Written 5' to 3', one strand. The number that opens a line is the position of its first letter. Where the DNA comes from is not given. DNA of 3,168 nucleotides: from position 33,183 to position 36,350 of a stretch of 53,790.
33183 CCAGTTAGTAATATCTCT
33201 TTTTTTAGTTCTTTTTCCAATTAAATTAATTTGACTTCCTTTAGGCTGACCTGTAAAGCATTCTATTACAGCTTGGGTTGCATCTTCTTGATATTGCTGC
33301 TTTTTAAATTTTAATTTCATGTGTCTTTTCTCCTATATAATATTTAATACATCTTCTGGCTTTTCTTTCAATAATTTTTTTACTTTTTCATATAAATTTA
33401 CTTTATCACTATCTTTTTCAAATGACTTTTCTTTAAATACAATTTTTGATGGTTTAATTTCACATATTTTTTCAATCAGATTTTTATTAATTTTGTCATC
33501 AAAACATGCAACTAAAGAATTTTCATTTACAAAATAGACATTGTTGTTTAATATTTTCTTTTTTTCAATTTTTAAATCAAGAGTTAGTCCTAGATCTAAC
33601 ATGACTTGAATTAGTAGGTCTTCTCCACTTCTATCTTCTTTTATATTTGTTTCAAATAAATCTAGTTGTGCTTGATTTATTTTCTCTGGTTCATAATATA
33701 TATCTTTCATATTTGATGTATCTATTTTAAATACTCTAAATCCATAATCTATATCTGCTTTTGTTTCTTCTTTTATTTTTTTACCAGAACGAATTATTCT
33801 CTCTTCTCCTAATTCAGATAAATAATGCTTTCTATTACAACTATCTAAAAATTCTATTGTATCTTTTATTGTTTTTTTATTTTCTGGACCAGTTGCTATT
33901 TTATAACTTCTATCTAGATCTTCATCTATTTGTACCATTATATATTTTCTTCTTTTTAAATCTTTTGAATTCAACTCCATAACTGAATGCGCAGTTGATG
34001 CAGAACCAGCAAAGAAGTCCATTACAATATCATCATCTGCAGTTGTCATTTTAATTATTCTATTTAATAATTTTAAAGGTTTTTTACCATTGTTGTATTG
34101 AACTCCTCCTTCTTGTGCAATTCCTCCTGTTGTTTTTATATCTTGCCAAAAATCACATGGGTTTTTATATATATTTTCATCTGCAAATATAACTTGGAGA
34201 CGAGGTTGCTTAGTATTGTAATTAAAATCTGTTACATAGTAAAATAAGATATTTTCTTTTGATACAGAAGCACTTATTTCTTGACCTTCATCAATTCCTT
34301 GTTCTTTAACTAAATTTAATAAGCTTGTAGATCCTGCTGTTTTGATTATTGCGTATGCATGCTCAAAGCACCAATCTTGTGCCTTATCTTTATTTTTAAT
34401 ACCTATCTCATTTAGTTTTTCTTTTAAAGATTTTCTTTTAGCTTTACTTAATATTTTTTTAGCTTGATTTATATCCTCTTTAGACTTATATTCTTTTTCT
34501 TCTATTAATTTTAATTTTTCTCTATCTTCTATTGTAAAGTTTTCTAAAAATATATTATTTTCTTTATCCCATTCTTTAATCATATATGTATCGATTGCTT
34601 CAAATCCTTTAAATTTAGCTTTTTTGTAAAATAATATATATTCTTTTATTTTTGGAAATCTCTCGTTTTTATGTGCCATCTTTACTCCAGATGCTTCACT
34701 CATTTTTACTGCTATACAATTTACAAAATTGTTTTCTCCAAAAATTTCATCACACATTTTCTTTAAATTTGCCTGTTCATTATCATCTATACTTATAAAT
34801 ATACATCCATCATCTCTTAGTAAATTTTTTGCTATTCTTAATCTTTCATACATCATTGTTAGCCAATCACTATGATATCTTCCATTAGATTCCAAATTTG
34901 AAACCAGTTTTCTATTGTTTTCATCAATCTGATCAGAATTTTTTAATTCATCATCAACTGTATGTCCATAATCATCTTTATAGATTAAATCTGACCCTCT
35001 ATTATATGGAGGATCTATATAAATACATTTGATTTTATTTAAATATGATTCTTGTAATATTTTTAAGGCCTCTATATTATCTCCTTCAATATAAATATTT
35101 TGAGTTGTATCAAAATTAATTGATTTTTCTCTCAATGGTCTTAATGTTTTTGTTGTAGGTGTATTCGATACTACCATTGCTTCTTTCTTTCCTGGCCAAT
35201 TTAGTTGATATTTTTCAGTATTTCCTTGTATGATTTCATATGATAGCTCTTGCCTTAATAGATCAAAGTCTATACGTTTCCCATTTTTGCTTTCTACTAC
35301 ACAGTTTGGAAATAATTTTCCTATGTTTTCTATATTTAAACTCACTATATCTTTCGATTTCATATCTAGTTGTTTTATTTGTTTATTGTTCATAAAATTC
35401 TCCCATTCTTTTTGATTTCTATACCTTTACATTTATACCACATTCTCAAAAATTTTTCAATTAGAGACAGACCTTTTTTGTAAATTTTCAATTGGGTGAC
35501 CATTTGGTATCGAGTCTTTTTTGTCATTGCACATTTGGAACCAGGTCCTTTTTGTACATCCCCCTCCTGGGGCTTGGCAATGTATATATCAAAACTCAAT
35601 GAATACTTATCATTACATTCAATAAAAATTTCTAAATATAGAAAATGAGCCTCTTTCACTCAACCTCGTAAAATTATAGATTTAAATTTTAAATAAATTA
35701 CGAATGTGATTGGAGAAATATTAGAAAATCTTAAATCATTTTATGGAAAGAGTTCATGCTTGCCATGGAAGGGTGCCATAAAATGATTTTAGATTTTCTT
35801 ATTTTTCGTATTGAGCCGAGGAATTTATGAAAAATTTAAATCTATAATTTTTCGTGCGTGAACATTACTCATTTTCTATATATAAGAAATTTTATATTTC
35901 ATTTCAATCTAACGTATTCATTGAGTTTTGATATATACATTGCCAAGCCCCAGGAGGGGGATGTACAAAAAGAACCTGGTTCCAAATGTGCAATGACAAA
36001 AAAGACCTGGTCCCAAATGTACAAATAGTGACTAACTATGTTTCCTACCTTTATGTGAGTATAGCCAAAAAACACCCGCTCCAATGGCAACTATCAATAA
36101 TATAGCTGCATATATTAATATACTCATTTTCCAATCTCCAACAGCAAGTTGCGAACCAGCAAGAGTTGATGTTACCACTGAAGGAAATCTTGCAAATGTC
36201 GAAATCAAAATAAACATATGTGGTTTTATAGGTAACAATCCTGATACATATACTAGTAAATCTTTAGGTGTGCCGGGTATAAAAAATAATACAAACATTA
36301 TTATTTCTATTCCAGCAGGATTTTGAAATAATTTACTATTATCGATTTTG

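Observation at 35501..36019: ~520-bp giant palindrome (93-bp near-perfect arms, diverged 307-bp palindromic core) immediately upstream of the Type III mod gene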

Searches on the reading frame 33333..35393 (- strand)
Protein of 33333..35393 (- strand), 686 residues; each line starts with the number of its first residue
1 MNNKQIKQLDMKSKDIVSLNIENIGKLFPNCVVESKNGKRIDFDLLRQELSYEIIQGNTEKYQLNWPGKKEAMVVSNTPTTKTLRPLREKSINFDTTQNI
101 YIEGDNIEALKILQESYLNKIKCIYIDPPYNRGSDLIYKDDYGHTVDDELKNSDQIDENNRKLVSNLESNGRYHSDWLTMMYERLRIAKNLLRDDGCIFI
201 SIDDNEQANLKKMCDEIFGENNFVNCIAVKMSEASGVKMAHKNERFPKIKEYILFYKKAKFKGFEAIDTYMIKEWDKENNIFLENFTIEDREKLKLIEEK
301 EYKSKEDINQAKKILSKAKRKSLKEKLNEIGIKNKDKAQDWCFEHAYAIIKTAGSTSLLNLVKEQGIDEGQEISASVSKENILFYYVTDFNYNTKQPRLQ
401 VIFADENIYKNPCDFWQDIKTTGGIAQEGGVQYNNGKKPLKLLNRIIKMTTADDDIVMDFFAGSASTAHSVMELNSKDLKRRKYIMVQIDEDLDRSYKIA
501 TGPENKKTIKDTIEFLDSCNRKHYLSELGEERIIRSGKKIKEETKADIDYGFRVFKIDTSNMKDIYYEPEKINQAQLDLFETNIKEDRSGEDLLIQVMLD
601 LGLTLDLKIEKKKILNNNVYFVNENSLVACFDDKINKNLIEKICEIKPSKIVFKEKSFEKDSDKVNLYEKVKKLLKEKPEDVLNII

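Call 7: search_protein_families(library=pfam, proteins=[window:33333-35393:-])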
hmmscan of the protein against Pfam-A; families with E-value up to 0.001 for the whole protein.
window:33333-35393:- (686 aa): 1 family
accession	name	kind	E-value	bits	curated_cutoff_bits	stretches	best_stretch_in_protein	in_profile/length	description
PF01555.25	N6_N4_Mtase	-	6e-32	111.8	26.7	1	121-492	1-214/221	DNA methylase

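Call 56: find_homologous_proteins(query=window:33333-35393:-, max_evalue=1e-60)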
Query window:33333-35393:- (686 aa): 7663 proteins with E <= 1e-60 among 8000 candidates; the best 120 are listed.
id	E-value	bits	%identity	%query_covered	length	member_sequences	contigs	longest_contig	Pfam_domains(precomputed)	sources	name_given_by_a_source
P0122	0.0e+0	1513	100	100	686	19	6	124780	PF01555.25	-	-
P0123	7.2e-274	928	63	99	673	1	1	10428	PF01555.25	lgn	-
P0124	7.0e-258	876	61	98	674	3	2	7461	PF01555.25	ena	-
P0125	6.5e-251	852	58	99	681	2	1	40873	PF01555.25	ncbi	-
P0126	7.4e-241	819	55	99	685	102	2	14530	PF01555.25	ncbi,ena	-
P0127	1.1e-240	819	55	99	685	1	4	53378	PF01555.25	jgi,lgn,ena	-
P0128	1.4e-240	818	55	99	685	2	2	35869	PF01555.25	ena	-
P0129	6.4e-240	816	55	99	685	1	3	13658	PF01555.25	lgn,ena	-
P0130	7.0e-240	816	55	99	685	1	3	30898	PF01555.25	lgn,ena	-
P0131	9.1e-240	816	55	99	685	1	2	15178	PF01555.25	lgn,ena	-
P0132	9.3e-240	816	55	99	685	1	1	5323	PF01555.25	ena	-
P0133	9.5e-240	816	55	99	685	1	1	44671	PF01555.25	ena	-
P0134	1.0e-239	815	55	99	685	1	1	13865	PF01555.25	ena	-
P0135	1.2e-239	815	55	99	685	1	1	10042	PF01555.25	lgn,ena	-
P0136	1.2e-239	815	55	99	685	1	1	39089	PF01555.25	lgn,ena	-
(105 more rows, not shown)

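Call 57: find_encoding_contigs(protein=P0122, flank=2500, max_places=10)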
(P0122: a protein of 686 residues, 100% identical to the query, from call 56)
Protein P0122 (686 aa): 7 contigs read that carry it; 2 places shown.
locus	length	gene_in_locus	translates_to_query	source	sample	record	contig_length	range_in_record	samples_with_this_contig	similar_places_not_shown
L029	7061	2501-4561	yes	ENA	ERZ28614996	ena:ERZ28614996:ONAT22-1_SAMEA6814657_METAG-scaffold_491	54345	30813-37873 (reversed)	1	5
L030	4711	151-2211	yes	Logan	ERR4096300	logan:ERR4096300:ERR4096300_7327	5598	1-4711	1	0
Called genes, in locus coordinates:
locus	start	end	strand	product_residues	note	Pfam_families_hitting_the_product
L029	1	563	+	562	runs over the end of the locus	PF02687:FtsX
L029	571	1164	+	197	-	-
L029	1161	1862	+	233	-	PF09335:VTT_dom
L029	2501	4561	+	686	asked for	PF01555:N6_N4_Mtase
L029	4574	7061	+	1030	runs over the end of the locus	PF04851:ResIII, PF00270:DEAD (faint), PF19778:RE_endonuc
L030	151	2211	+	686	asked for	PF01555:N6_N4_Mtase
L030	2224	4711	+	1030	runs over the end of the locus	PF04851:ResIII, PF00270:DEAD (faint), PF19778:RE_endonuc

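Call 58: list_cluster_members(proteins=[P0122])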
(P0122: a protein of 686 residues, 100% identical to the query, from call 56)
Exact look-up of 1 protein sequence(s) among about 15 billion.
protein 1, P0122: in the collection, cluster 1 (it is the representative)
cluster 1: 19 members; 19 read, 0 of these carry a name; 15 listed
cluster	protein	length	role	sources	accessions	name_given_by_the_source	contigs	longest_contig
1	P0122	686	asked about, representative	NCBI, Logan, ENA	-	-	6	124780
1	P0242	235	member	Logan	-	-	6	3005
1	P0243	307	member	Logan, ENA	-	-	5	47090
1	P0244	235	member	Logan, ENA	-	-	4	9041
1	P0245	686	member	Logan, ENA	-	-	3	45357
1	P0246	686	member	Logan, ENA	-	-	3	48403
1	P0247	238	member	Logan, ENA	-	-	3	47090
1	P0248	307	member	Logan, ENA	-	-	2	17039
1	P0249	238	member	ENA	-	-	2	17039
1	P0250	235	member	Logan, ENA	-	-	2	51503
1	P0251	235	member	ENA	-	-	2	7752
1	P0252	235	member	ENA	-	-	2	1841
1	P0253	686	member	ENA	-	-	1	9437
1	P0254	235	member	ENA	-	-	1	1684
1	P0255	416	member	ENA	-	-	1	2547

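Call 59: find_encoding_contigs(protein=P0246, flank=2500, max_places=6)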
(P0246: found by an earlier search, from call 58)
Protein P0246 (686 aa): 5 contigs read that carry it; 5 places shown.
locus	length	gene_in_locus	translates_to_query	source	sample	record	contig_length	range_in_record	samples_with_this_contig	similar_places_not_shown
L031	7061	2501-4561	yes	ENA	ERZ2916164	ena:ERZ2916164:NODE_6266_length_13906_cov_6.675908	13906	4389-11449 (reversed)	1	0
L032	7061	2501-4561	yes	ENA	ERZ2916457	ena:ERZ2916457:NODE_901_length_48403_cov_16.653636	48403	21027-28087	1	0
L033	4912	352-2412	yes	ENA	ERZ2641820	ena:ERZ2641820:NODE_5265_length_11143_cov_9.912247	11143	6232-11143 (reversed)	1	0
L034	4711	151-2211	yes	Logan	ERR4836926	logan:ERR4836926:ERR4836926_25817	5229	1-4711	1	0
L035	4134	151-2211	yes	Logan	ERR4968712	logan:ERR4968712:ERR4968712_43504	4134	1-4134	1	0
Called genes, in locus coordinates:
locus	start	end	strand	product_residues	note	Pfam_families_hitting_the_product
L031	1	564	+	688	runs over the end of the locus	PF02687:FtsX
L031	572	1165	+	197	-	-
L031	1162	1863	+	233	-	PF09335:VTT_dom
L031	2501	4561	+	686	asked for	PF01555:N6_N4_Mtase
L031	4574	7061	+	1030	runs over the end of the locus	PF04851:ResIII, PF00270:DEAD (faint), PF19778:RE_endonuc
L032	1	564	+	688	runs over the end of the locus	PF02687:FtsX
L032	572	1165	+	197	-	-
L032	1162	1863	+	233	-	PF09335:VTT_dom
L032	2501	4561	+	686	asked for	PF01555:N6_N4_Mtase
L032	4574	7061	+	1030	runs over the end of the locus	PF04851:ResIII, PF00270:DEAD (faint), PF19778:RE_endonuc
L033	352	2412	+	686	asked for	PF01555:N6_N4_Mtase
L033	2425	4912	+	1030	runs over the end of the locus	PF04851:ResIII, PF00270:DEAD (faint), PF19778:RE_endonuc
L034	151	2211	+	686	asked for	PF01555:N6_N4_Mtase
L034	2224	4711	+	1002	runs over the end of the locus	?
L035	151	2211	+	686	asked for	PF01555:N6_N4_Mtase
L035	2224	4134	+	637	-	?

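Call 64: find_encoding_contigs(protein=P0245, flank=2500, max_places=6)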
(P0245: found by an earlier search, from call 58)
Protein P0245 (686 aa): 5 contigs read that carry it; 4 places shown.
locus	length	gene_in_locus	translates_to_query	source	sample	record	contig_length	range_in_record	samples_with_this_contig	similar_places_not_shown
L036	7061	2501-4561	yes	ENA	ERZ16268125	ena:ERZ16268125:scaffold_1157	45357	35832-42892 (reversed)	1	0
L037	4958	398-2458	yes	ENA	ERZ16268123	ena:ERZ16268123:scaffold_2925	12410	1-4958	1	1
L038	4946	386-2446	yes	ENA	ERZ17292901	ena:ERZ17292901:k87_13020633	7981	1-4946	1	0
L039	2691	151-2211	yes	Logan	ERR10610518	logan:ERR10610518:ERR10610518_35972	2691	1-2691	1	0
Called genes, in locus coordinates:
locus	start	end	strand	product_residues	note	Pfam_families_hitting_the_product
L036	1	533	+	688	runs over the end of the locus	PF02687:FtsX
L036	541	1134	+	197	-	-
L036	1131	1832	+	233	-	PF09335:VTT_dom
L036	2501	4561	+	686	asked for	PF01555:N6_N4_Mtase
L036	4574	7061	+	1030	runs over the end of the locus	PF04851:ResIII, PF00270:DEAD (faint), PF19778:RE_endonuc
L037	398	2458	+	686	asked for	PF01555:N6_N4_Mtase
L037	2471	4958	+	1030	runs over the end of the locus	PF04851:ResIII, PF00270:DEAD (faint), PF19778:RE_endonuc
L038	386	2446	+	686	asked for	PF01555:N6_N4_Mtase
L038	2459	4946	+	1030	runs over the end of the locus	PF04851:ResIII, PF00270:DEAD (faint), PF19778:RE_endonuc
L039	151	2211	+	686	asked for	PF01555:N6_N4_Mtase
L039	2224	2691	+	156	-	?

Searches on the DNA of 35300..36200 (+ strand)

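Call 24: search_rna_families(source=window, start=35300, end=36200, threshold=evalue, max_evalue=10)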
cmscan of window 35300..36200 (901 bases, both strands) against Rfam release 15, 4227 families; matches with E-value up to 10: 11.
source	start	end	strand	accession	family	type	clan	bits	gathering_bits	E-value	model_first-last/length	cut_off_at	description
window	35711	35812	+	RF04174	MIR4208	Gene; miRNA;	-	30.5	140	0.019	1-191/191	no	MIR4208 microRNA precursor family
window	35713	35808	+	RF04113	MIR1523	Gene; miRNA;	-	23.3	96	0.061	1-92/92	no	MIR1523 microRNA precursor family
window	35724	35798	+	RF04171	MIR1509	Gene; miRNA;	-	18.5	87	1.3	1-121/121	no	MIR1509 microRNA precursor family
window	35643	35741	+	RF01644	ceN59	Gene; snRNA; snoRNA; HACA-box;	-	18.1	50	3.8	1-137/137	no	Caenorhabditis snoRNA ceN59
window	35720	35802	-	RF04209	MIR7533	Gene; miRNA;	-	17.6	230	0.69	1-249/249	no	MIR7533 microRNA precursor family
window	35871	36008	-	RF00443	SNORA27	Gene; snRNA; snoRNA; HACA-box;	CL00032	16.3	64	4.4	1-127/127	no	Small nucleolar RNA SNORA27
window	35733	35849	+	RF00265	SNORA69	Gene; snRNA; snoRNA; HACA-box;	-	16.1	47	6.7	1-132/132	no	Small nucleolar RNA SNORA69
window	35512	35646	+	RF00443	SNORA27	Gene; snRNA; snoRNA; HACA-box;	CL00032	15.4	64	7.1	1-127/127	no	Small nucleolar RNA SNORA27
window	35959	36026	-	RF03573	mir-1954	Gene; miRNA;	-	15.1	99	5.1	10-73/82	no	mir-1954 microRNA precursor family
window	35818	35853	+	RF01222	sn2417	Gene; snRNA; snoRNA; CD-box;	-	13.6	80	6.9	1-123/123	no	Small nucleolar RNA sn2417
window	35707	35742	-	RF02129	GNAS-AS1_3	Gene; lncRNA;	-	12.5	42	5.4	1-38/38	no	GNAS antisense RNA 1 conserved region 3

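Call 26: search_dna_similar(query=window:35440-36030:+, collection=plasmids, mode=distant, max_evalue=0.001)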
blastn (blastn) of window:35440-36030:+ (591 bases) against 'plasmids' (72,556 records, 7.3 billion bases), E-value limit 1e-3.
No match.

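Call 27: search_dna_similar(query=window:35440-36030:+, collection=phages, mode=distant, max_evalue=0.001)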
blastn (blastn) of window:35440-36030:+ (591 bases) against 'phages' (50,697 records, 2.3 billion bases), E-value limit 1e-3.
No match.

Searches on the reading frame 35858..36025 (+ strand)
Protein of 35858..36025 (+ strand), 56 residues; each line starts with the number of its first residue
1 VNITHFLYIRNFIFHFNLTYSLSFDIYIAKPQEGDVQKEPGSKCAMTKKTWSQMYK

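Call 41: find_homologous_proteins(query=window:35858-36025:+, max_evalue=10)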
Query window:35858-36025:+ (56 aa): 1 proteins with E <= 10 among 1 candidates.
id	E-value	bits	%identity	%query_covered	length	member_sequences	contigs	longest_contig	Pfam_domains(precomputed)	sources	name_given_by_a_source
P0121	1.3e-15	74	76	96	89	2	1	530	-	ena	-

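Call 43: find_encoding_contigs(protein=P0121, flank=5000, max_places=10)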
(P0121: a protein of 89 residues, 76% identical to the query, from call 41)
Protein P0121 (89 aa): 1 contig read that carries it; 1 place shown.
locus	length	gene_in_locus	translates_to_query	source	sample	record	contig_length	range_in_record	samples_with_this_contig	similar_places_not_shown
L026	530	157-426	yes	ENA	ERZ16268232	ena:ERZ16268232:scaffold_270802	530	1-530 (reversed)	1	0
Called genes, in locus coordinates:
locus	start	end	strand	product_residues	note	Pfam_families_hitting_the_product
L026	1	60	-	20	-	?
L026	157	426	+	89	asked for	-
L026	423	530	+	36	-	?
